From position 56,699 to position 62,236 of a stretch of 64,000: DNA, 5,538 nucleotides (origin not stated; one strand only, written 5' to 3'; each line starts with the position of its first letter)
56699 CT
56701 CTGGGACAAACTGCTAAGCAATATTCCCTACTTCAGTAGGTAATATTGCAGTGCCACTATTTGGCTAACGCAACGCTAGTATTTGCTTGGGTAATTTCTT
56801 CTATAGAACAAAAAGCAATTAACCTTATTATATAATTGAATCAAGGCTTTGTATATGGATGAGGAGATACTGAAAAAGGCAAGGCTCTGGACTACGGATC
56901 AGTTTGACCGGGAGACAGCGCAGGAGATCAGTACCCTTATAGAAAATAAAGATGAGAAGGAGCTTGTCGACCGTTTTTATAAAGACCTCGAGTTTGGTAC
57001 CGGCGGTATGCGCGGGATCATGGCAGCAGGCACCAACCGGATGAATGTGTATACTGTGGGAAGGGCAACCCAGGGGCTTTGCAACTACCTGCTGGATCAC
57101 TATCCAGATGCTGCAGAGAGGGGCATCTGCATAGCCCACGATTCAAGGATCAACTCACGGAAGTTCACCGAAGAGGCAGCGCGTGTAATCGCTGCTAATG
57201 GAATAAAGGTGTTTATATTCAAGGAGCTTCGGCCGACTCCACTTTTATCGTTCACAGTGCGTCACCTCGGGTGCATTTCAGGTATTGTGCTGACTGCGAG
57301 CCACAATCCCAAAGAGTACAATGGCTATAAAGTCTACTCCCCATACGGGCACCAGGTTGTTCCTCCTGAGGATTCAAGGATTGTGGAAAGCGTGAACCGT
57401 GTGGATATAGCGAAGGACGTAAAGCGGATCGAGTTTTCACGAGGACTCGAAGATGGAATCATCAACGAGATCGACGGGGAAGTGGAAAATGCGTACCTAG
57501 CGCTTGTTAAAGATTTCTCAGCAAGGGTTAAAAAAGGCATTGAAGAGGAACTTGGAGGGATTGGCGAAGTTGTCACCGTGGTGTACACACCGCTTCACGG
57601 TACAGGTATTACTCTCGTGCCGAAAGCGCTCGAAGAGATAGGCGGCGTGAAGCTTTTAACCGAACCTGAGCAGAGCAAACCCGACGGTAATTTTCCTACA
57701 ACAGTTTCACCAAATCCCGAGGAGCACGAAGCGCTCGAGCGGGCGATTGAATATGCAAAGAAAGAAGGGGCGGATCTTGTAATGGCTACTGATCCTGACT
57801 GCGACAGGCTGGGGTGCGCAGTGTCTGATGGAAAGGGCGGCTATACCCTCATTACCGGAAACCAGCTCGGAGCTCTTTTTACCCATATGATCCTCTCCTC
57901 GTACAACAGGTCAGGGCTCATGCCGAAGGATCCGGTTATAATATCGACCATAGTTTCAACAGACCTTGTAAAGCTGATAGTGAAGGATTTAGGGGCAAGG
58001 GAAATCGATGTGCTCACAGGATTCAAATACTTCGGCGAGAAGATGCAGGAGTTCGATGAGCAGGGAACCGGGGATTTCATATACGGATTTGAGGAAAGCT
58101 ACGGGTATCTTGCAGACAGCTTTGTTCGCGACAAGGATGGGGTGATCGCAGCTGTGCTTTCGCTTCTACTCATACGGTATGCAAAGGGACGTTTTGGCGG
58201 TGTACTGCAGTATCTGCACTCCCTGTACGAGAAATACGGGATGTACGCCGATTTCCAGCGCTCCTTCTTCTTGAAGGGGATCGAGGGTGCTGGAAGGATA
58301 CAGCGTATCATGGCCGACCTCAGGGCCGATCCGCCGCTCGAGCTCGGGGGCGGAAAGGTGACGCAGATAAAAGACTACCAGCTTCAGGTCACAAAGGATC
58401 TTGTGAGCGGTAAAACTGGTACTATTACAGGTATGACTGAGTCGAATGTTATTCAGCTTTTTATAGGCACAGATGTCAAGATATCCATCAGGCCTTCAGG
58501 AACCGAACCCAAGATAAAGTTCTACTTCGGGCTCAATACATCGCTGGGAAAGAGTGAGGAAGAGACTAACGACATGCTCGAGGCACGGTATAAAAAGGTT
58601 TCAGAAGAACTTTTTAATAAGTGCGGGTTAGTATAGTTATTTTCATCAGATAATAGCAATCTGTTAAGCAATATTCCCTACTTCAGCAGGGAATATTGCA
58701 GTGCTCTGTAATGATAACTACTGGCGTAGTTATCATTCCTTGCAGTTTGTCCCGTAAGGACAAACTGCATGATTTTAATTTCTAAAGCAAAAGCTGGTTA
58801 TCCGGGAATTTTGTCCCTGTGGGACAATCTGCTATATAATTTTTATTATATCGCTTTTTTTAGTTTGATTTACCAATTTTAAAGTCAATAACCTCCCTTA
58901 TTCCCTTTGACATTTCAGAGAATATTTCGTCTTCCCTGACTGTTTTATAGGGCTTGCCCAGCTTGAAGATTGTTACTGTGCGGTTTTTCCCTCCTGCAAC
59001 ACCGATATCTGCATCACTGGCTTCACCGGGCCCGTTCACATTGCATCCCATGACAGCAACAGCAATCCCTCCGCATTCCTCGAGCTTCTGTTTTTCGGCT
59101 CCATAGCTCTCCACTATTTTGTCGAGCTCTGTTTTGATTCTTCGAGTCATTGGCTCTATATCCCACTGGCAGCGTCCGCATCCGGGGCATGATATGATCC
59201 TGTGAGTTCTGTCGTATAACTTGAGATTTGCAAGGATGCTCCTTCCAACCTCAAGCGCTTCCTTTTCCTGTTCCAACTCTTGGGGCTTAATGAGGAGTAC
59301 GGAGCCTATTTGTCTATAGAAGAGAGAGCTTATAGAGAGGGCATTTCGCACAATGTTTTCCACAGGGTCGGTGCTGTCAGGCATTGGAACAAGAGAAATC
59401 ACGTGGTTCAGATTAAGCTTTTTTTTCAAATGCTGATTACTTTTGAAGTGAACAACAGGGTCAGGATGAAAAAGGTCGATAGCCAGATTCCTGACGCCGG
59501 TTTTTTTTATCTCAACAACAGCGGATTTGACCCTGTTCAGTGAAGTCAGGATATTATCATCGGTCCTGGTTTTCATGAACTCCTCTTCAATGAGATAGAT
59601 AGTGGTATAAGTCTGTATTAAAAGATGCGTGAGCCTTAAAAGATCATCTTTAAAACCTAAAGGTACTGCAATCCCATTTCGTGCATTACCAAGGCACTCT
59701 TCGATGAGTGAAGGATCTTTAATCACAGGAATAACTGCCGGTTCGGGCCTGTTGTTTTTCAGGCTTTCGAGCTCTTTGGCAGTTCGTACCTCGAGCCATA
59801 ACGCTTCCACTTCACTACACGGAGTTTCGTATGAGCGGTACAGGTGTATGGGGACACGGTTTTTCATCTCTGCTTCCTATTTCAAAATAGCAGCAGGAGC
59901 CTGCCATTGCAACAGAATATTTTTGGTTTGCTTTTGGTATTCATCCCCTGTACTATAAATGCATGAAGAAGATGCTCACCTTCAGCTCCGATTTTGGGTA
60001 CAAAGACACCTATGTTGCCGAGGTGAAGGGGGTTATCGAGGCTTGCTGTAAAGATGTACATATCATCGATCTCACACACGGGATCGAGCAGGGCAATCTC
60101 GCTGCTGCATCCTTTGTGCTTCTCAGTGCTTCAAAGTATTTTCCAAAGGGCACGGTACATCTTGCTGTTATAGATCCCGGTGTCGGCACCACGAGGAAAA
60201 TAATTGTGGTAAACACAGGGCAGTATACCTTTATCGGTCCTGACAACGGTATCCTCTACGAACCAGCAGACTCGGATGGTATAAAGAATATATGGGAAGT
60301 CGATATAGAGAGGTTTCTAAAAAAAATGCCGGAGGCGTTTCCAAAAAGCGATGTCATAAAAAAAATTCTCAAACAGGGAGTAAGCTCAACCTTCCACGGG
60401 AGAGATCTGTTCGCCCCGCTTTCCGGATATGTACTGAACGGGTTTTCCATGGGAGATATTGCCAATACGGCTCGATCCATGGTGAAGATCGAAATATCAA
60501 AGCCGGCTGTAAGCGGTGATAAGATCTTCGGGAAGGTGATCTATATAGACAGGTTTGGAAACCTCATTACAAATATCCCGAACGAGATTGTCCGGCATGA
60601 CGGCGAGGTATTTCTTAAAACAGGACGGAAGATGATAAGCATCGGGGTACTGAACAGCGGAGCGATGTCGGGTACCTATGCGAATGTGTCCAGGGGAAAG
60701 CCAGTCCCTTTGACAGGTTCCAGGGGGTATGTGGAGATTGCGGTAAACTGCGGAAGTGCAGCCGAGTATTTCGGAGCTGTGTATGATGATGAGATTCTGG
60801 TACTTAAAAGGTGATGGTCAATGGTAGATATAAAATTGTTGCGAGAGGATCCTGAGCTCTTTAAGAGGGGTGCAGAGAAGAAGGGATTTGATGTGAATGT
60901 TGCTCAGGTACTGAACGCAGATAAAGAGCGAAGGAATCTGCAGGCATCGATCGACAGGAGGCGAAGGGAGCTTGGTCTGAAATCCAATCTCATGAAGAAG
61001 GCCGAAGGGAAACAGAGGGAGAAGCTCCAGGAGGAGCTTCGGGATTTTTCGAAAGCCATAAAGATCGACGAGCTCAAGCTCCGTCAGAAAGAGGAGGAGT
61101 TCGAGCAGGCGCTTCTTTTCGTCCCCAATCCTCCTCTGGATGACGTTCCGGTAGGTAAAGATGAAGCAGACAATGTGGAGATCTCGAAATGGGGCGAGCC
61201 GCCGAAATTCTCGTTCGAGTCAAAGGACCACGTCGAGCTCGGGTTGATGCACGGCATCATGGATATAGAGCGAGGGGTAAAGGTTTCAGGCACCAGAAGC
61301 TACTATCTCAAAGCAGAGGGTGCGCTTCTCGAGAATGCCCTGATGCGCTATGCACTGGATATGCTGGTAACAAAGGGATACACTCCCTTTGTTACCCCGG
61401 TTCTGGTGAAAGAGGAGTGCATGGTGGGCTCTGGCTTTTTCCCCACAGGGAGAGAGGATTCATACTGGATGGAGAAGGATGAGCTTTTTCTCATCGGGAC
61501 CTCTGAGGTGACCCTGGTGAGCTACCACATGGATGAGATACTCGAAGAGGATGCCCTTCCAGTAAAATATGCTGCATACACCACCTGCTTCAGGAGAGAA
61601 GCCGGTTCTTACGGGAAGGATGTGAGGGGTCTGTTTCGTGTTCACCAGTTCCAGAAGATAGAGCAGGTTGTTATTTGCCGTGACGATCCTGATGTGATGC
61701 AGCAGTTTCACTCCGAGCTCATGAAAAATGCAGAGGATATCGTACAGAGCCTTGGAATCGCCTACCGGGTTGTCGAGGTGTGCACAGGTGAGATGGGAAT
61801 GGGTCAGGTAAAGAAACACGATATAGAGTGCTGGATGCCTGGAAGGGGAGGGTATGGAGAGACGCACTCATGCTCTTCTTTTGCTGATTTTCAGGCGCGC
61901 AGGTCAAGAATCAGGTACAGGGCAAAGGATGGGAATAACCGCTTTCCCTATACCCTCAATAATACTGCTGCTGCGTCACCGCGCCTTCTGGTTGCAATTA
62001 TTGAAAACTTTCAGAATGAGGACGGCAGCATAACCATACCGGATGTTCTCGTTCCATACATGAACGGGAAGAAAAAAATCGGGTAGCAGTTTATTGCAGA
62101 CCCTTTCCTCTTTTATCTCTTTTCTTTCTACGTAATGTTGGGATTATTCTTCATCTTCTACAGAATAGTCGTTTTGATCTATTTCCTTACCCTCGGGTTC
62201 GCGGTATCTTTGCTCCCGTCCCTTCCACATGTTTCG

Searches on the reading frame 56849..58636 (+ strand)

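Call 39: search_protein_families(library=pfam, proteins=[window:56849-58636:+], max_evalue=0.00001)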
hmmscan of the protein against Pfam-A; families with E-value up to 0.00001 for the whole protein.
window:56849-58636:+ (595 aa): 3 families
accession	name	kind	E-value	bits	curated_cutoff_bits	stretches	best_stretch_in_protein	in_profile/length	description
PF02878.22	PGM_PMM_I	-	4.6e-39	133.7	22.5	1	48-185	3-134/138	Phosphoglucomutase/phosphomannomutase, alpha/beta/alpha domain I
PF02879.22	PGM_PMM_II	-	7.8e-26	91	29.3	1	242-328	21-101/103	Phosphoglucomutase/phosphomannomutase, alpha/beta/alpha domain II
PF02880.22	PGM_PMM_III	-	5.6e-18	65.6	20.7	1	337-446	2-101/115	Phosphoglucomutase/phosphomannomutase, alpha/beta/alpha domain III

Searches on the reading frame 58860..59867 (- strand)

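Call 39: search_protein_families(library=pfam, proteins=[window:58860-59867:-], max_evalue=0.00001)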
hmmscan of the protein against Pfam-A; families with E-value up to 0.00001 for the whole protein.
window:58860-59867:- (335 aa): 1 family
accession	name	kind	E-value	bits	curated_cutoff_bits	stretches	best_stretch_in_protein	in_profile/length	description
PF04551.19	GcpE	-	7.4e-32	111.1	32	1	115-324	152-342/343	GcpE protein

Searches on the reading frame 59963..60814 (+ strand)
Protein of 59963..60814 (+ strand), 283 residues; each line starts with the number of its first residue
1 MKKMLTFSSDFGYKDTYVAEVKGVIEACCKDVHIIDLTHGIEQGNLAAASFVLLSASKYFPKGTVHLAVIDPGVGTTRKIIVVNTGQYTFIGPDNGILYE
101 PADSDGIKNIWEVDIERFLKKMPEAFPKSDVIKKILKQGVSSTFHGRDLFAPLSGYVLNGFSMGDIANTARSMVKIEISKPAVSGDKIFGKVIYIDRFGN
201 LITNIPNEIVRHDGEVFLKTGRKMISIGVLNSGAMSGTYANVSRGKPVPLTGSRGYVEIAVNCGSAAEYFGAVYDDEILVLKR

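Call 39: search_protein_families(library=pfam, proteins=[window:59963-60814:+], max_evalue=0.00001)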
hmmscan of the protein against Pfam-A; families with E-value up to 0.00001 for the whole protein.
window:59963-60814:+ (283 aa): 2 families
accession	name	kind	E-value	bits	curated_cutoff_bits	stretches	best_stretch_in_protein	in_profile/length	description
PF01887.21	SAM_HAT_N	-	2.3e-47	160.9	26.3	1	5-164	1-142/145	SAM hydroxide adenosyltransferase N-terminal domain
PF20257.3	SAM_HAT_C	-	3.6e-21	75.7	25.5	1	190-278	1-83/84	SAM hydroxide adenosyltransferase C-terminal domain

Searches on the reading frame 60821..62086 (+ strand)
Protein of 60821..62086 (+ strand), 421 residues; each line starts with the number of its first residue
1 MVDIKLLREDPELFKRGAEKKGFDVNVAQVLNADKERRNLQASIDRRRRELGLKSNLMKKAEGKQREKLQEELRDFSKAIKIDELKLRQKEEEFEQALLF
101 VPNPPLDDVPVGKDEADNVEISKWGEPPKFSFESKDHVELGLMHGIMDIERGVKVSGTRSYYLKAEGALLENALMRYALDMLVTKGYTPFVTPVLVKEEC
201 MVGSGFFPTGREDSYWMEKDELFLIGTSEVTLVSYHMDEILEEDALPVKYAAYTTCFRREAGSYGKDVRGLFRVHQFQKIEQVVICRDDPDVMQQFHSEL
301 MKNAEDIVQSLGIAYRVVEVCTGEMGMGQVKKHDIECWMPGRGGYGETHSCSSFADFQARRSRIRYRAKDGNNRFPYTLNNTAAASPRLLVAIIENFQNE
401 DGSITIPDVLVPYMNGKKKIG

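Call 39: search_protein_families(library=pfam, proteins=[window:60821-62086:+], max_evalue=0.00001)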
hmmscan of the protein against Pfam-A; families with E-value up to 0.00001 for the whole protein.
window:60821-62086:+ (421 aa): 2 families
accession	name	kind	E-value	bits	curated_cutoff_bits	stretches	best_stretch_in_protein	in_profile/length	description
PF00587.30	tRNA-synt_2b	-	7.9e-37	127.5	29.3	1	217-397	3-179/179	tRNA synthetase class II core domain (G, H, P, S and T)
PF02403.27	Seryl_tRNA_N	-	3.2e-15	56.7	28.2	1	1-105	1-108/108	Seryl-tRNA synthetase N-terminal domain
